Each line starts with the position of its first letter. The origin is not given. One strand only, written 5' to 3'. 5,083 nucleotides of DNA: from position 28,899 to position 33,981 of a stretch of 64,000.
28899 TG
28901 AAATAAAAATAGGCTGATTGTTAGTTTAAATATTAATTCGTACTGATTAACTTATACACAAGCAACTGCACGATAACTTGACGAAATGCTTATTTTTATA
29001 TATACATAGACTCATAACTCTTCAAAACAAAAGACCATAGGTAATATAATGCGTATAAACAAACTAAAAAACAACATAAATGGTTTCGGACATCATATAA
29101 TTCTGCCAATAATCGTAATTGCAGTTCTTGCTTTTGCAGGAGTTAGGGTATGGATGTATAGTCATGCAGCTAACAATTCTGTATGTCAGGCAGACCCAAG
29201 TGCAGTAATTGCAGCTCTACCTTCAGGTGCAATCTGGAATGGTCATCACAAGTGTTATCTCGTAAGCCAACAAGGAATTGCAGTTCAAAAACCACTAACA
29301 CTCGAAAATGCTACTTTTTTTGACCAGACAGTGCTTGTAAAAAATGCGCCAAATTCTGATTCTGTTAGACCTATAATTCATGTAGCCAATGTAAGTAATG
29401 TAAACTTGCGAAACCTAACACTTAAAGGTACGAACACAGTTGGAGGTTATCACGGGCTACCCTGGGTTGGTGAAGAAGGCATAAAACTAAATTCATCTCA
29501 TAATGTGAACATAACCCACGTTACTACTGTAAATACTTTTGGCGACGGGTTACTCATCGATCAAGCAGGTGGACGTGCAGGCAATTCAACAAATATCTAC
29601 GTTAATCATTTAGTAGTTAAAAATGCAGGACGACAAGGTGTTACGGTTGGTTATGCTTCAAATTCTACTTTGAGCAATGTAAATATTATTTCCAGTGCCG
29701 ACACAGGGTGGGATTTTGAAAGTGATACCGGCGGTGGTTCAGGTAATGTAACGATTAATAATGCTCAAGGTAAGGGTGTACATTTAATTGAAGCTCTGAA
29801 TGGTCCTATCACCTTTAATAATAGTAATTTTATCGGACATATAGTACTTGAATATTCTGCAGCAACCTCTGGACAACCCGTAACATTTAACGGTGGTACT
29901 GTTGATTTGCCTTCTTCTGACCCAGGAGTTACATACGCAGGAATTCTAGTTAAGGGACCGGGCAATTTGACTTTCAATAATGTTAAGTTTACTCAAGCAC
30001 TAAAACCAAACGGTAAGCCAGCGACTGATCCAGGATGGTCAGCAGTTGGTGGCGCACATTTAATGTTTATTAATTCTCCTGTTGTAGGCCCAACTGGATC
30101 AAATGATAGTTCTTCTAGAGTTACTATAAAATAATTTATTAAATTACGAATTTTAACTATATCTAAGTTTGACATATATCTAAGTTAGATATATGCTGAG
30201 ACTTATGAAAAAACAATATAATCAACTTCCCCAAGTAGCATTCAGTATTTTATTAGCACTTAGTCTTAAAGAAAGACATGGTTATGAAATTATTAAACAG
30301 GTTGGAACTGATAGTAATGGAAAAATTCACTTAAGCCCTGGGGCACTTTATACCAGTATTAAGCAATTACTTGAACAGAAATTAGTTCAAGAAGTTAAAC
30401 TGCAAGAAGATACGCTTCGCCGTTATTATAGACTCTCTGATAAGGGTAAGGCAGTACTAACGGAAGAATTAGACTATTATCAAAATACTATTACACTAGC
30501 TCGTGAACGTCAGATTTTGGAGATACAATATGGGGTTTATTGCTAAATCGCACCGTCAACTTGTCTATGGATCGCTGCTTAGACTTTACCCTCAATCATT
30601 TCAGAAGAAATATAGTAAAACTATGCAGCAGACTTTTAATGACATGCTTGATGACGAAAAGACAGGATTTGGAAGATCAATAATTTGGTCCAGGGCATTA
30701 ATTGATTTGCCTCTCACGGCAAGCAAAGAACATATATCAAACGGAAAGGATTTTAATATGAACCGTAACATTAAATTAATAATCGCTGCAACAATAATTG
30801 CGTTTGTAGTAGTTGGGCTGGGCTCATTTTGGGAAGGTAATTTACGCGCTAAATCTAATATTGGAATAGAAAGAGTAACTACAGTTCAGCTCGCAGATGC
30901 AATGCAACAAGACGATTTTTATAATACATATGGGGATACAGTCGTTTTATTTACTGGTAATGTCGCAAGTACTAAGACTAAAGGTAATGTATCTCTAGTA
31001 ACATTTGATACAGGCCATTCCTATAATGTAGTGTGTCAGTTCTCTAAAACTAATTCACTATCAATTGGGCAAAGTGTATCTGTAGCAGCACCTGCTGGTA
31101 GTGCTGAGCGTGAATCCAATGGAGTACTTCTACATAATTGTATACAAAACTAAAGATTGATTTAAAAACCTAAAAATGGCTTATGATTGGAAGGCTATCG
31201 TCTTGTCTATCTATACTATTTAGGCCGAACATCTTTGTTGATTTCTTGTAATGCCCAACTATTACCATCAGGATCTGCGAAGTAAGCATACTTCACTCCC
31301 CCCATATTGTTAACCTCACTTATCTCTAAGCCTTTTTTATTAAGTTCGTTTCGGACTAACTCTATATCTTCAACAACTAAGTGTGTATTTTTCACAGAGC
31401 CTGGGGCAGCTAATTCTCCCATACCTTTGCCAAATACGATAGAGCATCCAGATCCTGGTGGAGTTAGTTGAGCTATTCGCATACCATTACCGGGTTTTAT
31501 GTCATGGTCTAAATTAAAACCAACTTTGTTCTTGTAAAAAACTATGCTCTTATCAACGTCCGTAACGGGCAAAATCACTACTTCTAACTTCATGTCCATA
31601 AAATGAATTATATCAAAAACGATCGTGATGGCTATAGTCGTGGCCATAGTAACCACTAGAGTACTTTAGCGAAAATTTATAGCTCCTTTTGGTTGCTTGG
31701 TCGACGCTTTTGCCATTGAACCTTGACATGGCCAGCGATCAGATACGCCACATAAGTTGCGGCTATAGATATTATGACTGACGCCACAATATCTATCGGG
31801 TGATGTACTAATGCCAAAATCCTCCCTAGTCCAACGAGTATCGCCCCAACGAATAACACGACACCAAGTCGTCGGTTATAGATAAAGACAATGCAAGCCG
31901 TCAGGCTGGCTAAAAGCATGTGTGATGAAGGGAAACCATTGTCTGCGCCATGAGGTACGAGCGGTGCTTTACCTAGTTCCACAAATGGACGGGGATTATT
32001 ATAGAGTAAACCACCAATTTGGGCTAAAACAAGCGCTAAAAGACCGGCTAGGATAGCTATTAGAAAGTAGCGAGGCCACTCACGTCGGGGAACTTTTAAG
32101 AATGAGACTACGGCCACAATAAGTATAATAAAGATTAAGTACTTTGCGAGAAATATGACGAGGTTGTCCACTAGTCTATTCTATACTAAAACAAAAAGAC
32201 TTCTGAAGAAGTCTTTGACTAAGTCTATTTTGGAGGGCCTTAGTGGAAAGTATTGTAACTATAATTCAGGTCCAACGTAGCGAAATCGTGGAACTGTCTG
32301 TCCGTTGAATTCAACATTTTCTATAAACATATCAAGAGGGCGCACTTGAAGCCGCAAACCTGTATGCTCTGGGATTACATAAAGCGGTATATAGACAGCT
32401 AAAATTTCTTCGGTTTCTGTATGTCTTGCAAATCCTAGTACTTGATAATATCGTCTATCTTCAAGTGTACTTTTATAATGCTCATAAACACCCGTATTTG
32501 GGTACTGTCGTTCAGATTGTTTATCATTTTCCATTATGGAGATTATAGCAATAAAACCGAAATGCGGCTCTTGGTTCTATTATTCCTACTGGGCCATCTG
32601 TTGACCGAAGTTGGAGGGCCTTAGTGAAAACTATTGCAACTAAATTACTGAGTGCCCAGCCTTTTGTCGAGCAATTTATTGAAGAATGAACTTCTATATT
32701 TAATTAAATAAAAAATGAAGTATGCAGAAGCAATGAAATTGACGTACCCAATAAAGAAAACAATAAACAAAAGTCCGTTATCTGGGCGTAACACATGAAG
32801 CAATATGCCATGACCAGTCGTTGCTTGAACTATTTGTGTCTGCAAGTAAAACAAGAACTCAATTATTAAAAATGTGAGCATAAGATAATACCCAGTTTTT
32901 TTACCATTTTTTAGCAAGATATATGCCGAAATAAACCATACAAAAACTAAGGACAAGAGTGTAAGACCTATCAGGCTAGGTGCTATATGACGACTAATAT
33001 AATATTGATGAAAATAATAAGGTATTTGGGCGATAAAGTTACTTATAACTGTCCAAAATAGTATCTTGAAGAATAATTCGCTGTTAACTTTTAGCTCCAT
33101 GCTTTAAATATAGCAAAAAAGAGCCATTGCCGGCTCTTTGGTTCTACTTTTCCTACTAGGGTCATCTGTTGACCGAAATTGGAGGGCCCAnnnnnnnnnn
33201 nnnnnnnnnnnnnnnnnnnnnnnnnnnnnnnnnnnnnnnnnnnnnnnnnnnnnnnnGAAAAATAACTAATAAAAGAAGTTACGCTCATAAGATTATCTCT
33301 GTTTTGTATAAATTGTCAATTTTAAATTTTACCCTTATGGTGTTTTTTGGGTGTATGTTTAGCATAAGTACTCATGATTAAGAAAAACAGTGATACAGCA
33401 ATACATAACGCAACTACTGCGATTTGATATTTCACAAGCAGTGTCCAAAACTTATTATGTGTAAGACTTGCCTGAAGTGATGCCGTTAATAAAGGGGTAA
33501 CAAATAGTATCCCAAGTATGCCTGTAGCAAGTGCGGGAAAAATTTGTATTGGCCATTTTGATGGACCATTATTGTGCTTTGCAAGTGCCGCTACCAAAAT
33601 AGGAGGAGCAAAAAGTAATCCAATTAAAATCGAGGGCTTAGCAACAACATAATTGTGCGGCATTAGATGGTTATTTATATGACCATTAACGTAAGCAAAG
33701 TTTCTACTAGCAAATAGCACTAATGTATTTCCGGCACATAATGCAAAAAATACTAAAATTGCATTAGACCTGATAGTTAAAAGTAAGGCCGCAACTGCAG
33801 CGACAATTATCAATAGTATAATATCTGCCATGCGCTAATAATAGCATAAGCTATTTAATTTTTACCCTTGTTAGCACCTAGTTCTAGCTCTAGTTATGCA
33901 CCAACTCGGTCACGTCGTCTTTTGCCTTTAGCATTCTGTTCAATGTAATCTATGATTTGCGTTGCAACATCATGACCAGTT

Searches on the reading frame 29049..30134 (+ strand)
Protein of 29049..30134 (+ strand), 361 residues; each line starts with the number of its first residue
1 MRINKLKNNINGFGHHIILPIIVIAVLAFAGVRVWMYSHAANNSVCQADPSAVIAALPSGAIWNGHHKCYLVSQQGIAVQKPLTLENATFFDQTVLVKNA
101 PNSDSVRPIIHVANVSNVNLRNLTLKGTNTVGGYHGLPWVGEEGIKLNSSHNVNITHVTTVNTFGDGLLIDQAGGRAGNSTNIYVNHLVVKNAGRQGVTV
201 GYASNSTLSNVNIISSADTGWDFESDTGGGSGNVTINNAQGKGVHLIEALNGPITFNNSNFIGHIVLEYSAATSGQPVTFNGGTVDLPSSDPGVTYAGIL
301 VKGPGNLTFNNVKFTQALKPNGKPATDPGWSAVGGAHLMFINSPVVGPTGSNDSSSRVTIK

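Call 5: search_protein_families(library=pfam, proteins=[window:29049-30134:+], max_evalue=0.1)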
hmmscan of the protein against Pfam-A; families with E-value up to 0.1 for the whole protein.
window:29049-30134:+ (361 aa): 1 family
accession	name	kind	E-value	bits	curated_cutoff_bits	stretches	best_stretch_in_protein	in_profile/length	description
PF13229.12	Beta_helix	-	2e-07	31.2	25.9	1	110-265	3-138/158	Right handed beta helix region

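Call 6: search_protein_families(library=ncbifam, proteins=[window:29049-30134:+], max_evalue=0.1)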
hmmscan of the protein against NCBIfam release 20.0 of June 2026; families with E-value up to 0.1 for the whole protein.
window:29049-30134:+ (361 aa): 0 families

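Call 71: find_homologous_proteins(query=window:29049-30134:+, max_evalue=0.00001)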
Query window:29049-30134:+ (361 aa): 53 proteins with E <= 0.00001 among 3729 candidates.
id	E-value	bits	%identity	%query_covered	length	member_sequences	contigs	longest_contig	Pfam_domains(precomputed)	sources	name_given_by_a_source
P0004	1.3e-235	799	100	100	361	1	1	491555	PF13229.13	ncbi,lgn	-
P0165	5.3e-107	376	55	92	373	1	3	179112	PF13229.13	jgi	jgi:hypothetical protein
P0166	2.0e-97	345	51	92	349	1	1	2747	PF13229.13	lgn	-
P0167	1.7e-95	338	53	88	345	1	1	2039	-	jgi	-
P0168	4.8e-95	337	53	89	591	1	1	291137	-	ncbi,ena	-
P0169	5.9e-94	333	51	89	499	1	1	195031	-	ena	-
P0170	1.2e-92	329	49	99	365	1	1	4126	PF13229.13,PF22842.4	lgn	-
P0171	2.4e-92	328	51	99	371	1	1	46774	-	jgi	jgi:hypothetical protein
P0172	1.8e-75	272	56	71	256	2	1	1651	PF13229.13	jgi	-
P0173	2.8e-74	268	48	87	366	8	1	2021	PF13229.13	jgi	jgi:hypothetical protein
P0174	6.3e-74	267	47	89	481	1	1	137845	-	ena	-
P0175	3.7e-72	262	48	88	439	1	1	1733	-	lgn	-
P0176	5.4e-72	261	48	88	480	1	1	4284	-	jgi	jgi:hypothetical protein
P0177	1.4e-71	260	54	71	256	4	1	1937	-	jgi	jgi:hypothetical protein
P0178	4.2e-71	258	46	95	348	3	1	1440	-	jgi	jgi:hypothetical protein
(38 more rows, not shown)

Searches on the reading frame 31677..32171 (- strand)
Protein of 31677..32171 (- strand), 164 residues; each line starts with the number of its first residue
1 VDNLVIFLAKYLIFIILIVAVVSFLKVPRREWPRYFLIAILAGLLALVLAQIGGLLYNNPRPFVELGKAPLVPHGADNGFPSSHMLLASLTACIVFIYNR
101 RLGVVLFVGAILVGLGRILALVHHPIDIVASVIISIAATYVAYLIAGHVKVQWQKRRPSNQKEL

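Call 19: search_protein_families(library=pfam, proteins=[window:31677-32171:-], max_evalue=0.01)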
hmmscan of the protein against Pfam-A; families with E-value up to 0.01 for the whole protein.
window:31677-32171:- (164 aa): 1 family
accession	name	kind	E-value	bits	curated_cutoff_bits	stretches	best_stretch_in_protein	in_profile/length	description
PF01569.27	PAP2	-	1.2e-16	61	27.2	1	37-146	3-125/130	PAP2 superfamily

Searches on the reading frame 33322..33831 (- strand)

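Call 19: search_protein_families(library=pfam, proteins=[window:33322-33831:-], max_evalue=0.01)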
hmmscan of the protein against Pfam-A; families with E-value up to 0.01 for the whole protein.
window:33322-33831:- (169 aa): 1 family
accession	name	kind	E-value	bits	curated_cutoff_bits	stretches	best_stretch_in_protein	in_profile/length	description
PF01757.29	Acyl_transf_3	-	0.00088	18.9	31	1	4-161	131-268/326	Acyltransferase domain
